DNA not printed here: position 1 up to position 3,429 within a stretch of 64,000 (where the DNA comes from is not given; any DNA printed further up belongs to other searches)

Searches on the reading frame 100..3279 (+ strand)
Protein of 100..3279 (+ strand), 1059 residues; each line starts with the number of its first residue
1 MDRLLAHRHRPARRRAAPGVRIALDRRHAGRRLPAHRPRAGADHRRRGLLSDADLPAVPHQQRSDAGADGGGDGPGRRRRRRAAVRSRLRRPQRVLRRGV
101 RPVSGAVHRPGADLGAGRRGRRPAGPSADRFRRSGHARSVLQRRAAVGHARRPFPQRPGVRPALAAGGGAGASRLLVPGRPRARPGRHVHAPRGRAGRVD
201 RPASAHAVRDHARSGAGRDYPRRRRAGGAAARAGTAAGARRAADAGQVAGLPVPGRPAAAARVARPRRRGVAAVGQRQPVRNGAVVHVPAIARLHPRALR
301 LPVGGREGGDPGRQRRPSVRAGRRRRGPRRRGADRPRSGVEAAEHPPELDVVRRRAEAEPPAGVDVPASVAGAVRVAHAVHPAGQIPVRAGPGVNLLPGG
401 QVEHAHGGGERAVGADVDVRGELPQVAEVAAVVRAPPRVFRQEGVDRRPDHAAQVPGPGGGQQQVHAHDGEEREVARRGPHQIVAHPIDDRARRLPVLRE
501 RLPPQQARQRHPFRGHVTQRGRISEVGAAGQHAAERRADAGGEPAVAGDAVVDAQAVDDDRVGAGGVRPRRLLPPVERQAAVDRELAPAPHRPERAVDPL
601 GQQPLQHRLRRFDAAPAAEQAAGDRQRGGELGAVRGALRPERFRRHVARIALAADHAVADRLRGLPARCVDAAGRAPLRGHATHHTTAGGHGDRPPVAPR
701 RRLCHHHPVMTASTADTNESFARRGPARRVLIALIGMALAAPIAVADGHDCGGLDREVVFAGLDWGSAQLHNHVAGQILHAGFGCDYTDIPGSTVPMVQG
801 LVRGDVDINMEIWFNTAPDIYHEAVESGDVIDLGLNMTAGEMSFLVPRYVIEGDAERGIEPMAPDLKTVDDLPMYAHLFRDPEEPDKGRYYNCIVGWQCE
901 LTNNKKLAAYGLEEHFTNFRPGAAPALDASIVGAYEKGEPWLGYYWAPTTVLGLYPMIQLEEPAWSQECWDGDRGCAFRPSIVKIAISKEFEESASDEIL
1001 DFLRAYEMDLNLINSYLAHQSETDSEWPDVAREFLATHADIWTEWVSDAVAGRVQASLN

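Call 33: search_protein_families(library=pfam, proteins=[window:100-3279:+], max_evalue=0.00001)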
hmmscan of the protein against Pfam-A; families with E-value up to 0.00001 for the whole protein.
window:100-3279:+ (1059 aa): 1 family
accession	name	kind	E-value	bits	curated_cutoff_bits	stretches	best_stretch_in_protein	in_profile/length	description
PF04069.17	OpuAC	-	1.6e-43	149.6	21.2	1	757-1036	2-256/257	Substrate binding domain of ABC-type glycine betaine transport system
